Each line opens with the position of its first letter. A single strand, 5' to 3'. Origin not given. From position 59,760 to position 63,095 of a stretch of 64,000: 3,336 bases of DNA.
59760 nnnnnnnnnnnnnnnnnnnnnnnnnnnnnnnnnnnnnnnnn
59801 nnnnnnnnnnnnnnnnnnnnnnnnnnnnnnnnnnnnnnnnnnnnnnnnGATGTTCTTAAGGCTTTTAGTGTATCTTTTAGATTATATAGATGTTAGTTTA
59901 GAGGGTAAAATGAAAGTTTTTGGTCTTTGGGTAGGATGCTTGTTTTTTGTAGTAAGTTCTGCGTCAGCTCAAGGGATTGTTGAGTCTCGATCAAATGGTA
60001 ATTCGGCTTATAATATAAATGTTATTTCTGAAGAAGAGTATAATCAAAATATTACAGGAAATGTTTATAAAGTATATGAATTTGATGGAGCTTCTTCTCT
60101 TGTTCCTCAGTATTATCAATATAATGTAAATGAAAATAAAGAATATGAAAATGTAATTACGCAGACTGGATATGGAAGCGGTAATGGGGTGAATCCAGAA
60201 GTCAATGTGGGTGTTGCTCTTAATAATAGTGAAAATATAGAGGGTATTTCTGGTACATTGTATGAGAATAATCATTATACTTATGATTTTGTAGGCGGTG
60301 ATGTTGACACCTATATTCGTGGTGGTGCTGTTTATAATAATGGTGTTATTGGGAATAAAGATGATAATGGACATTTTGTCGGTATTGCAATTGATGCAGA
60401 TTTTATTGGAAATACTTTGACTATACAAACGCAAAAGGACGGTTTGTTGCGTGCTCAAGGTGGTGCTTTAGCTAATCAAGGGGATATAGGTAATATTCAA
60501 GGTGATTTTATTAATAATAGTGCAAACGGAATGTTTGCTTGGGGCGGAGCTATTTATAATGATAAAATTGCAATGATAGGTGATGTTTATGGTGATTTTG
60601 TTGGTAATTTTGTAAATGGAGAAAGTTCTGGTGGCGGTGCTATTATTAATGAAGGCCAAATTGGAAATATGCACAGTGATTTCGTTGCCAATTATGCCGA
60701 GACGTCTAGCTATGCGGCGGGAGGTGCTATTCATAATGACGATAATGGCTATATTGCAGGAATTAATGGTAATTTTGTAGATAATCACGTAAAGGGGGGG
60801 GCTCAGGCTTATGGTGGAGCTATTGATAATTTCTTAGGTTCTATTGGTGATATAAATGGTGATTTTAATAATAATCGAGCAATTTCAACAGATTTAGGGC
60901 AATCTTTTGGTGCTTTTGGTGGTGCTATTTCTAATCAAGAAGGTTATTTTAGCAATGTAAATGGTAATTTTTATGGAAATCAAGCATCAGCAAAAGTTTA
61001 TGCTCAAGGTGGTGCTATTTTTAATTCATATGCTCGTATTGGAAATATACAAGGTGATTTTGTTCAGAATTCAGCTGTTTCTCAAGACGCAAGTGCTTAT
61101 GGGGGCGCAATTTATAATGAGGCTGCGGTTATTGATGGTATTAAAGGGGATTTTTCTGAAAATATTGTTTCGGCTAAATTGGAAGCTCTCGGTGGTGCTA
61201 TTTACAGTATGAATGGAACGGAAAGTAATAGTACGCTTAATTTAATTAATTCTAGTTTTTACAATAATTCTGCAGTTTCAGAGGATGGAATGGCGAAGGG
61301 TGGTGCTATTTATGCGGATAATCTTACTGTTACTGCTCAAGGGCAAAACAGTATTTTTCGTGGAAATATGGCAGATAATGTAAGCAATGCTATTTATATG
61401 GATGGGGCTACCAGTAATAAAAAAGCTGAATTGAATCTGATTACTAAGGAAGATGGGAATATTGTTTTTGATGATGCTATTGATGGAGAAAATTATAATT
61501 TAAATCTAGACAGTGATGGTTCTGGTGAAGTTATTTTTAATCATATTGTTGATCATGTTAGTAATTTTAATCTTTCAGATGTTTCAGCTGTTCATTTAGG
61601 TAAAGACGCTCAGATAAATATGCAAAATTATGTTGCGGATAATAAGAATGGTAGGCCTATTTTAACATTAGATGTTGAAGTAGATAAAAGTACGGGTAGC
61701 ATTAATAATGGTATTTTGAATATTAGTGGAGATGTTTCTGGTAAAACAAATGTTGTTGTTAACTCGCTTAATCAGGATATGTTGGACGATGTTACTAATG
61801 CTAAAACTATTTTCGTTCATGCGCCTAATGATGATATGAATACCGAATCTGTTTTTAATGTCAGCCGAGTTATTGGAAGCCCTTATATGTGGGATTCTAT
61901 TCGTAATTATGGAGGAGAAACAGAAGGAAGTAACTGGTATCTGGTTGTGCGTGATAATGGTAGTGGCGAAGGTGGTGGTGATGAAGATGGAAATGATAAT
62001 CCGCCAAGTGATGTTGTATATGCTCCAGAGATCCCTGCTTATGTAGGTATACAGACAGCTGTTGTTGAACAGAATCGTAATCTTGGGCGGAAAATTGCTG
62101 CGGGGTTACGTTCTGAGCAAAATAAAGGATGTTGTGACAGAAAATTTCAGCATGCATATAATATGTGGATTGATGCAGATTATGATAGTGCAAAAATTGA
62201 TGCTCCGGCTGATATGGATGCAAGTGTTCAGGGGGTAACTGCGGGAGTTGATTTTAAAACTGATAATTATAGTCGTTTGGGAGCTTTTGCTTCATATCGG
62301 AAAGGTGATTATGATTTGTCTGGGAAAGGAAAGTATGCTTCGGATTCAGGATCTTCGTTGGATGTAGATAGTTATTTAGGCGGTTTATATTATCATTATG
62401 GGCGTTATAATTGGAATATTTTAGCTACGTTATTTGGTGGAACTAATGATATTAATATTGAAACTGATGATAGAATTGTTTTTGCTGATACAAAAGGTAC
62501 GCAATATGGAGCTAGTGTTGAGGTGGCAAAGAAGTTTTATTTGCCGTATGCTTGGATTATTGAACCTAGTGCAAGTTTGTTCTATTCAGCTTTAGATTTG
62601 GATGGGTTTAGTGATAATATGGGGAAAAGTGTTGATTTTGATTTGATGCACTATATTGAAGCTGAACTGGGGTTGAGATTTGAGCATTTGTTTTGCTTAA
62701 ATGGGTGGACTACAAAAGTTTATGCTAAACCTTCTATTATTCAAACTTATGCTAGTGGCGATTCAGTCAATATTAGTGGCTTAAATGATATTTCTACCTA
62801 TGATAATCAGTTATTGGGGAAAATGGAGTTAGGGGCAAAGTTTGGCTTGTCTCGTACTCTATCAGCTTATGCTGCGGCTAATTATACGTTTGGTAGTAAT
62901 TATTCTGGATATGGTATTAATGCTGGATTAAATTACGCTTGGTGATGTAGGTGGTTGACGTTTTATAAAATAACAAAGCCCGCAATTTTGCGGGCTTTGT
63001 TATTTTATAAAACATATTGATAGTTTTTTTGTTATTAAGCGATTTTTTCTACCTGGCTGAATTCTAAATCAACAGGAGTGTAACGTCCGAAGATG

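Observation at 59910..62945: Pmp-repeat autotransporter with an in-frame G8 slipped-strand tract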

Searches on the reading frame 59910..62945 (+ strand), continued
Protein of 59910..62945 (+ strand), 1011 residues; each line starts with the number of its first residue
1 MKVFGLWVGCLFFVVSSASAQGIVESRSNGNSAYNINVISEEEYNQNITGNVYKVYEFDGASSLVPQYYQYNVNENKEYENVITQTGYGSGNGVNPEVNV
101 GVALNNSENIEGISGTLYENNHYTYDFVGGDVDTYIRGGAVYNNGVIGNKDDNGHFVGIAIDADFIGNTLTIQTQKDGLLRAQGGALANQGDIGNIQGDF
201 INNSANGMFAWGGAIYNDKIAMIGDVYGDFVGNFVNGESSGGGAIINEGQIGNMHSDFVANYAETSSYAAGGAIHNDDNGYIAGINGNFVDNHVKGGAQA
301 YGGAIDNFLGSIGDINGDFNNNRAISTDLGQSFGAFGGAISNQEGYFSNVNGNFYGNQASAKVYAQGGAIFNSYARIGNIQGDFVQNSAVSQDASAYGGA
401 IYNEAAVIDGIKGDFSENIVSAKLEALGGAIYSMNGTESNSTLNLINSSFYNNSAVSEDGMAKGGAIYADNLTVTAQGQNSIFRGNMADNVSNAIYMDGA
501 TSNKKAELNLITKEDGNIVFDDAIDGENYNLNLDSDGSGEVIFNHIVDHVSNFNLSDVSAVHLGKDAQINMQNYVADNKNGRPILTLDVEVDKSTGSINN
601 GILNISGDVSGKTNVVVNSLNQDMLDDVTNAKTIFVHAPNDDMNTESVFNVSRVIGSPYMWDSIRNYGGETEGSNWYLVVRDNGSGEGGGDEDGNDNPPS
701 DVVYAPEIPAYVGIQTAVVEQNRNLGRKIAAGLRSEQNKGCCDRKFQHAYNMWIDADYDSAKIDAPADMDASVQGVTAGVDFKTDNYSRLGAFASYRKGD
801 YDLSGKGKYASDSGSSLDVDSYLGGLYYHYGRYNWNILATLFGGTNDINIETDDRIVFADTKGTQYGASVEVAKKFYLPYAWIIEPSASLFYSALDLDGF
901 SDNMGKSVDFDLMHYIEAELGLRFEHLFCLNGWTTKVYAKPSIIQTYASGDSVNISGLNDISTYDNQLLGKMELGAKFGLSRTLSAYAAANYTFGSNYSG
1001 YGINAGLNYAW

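Call 44: fold_search(model_id=the predicted structure, library=pdb)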
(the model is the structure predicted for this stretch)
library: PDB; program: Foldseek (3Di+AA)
matches with E <= 10: 713; with E <= 0.001: 34
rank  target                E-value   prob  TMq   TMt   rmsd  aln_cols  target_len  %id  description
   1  3qq2_C                2.1e-09  1.00  0.21  0.80   3.5       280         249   22  Crystal Structure of the Beta Domain of the Bordetella Autotransporter Brka (released 2011-04-13)
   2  3qq2_B                2.6e-09  1.00  0.21  0.77   4.1       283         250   20  Crystal Structure of the Beta Domain of the Bordetella Autotransporter Brka (released 2011-04-13)
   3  3qq2_A                3.5e-09  1.00  0.22  0.82   3.5       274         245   22  Crystal Structure of the Beta Domain of the Bordetella Autotransporter Brka (released 2011-04-13)
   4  9oqa                  2.6e-08  1.00  0.25  0.39   4.8       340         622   17  Cryo-EM structure of AaaA, a Pseudomonas Aeruginosa autotransporter (released 2025-08-13)
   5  3kvn_A                5.5e-08  1.00  0.24  0.38   4.7       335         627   16  Crystal structure of the full-length autotransporter EstA from Pseudomonas aeruginosa (released 2010-01-26)
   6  3kvn_X                6.6e-08  1.00  0.25  0.38   4.5       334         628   16  Crystal structure of the full-length autotransporter EstA from Pseudomonas aeruginosa (released 2010-01-26)
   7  8bo2_P                2.8e-07  1.00  0.24  0.72   4.5       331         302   14  BAM-EspP complex structure with BamA-S425C/EspP-S1299C mutations in nanodisc (released 2023-04-26)
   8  8bnz_P                5.3e-07  1.00  0.24  0.71   5.1       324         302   15  BAM-EspP complex structure with BamA-G431C/EspP-N1293C mutations in nanodisc (released 2023-04-26)
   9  3slt                  7.6e-07  1.00  0.21  0.65   7.9       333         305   14  Pre-cleavage Structure of the Autotransporter EspP - N1023S Mutant (released 2011-11-16)
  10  2qom_A                1.3e-06  1.00  0.22  0.77   4.9       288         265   15  The crystal structure of the E.coli EspP autotransporter Beta-domain. (released 2007-11-13)
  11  1uyn                  1.3e-06  1.00  0.21  0.63   6.5       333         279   15  Translocator domain of autotransporter NalP from Neisseria meningitidis (released 2004-03-18)
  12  3aeh_A                1.9e-06  1.00  0.21  0.66   6.8       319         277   15  Integral membrane domain of autotransporter Hbp (released 2010-07-07)
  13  3slo                  2.5e-06  1.00  0.21  0.64   8.0       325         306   14  Pre-cleavage Structure of the Autotransporter EspP - N1023D mutant (released 2011-11-16)
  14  3slj                  2.5e-06  1.00  0.21  0.64   7.8       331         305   14  Pre-cleavage Structure of the Autotransporter EspP - N1023A mutant (released 2011-11-16)
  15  4mee                  4.0e-06  1.00  0.21  0.60   7.8       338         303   14  Crystal structure of the transport unit of the autotransporter AIDA-I from Escherichia coli (released 2014-06-04)
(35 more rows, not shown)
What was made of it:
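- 59997..61949 (+): Passenger domain, predicted all-beta (beta-helix type), aa ~30-680. Foldseek matches to the pertactin and Ag43 passengers, E 4e-4 and 1.5e-3 (call 44).
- On Type Va (classical) autotransporter: Foldseek TM 0.80-0.82 to the BrkA beta-domain (call 44). Pertactin and Ag43 matches (call 44).
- Closest known: Classical type Va autotransporters with beta-helix passengers. Same: The barrel superposes on the BrkA beta-domain (TM 0.80-0.82) and on EspP, NalP, Hbp and AIDA-I. The passenger matches pertactin and Ag43 at E about 1e-3 (call 44).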

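Call 55: find_encoding_contigs(protein=P0158, flank=3500, max_places=3)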
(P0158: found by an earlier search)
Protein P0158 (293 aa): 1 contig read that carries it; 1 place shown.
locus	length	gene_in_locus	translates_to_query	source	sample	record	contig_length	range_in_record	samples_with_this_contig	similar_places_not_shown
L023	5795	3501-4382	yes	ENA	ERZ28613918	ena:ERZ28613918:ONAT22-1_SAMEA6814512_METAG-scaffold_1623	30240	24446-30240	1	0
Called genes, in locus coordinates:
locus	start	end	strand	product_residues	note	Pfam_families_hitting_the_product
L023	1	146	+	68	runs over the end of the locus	PF01165:Ribosomal_S21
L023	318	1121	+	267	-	PF01966:HD (weak)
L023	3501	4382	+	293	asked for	PF03797:Autotransporter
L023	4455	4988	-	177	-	PF02357:NusG, PF00467:KOW (weak)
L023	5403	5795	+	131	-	?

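Call 56: find_encoding_contigs(protein=P0156, flank=3500, max_places=3)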
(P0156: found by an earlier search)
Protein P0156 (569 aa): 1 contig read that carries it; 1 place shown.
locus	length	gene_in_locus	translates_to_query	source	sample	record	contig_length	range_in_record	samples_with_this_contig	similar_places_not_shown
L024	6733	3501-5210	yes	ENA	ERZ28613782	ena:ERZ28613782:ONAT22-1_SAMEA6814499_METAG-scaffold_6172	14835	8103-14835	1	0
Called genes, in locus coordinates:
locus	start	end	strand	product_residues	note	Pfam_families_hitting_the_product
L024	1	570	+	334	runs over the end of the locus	PF00579:tRNA-synt_1b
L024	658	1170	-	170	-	-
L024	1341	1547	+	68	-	PF01165:Ribosomal_S21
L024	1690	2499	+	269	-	PF01966:HD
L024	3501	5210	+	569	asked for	PF03797:Autotransporter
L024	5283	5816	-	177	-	PF02357:NusG, PF00467:KOW (weak)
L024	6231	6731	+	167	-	?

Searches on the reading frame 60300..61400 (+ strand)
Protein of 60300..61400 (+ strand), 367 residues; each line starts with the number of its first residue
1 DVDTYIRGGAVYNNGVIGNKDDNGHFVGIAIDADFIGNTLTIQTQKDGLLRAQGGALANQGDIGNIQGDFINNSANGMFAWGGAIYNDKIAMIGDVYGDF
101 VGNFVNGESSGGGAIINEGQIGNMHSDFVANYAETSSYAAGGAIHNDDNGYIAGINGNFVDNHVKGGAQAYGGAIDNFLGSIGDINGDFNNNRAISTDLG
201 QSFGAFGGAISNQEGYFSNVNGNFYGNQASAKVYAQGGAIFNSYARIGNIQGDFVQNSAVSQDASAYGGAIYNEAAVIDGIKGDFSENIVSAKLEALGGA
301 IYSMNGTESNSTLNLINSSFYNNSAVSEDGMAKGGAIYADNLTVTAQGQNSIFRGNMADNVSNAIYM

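Call 6: search_protein_families(library=pfam, proteins=[window:60300-61400:+], max_evalue=10)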
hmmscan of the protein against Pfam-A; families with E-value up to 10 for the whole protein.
window:60300-61400:+ (367 aa): 1 family
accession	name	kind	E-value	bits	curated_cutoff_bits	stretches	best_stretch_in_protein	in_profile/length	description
PF02415.23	Chlam_PMP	-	6.3e-09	35.6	20.6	6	317-339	1-18/19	Chlamydia polymorphic membrane protein (Chlamydia_PMP) repeat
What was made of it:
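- On Chlamydial Pmp family: PF02415 scores 35.6 bits in 6 stretches on the repeat fragment (call 6).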

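Call 52: search_protein_families(library=ncbifam, proteins=[window:60300-61400:+], max_evalue=10)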
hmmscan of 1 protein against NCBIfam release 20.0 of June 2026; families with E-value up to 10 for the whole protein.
window:60300-61400:+ (367 aa): 1 family
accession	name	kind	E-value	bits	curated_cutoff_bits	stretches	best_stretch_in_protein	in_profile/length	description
TIGR01376.1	POMP_repeat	repeat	0.27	11.1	15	2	320-344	7-27/28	polymorphic outer membrane protein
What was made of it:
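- On Chlamydial Pmp family: TIGR01376 scores 11.1 bits against a cutoff of 15 on the fragment (call 52).
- Closest known: Chlamydial polymorphic membrane proteins. Different: The Chlam_PMP profile is below threshold on the whole protein, and TIGR01376 is below its cutoff (calls 6, 52).
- Tried and rejected: PF02415 and TIGR01376 are below threshold (calls 6, 52).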
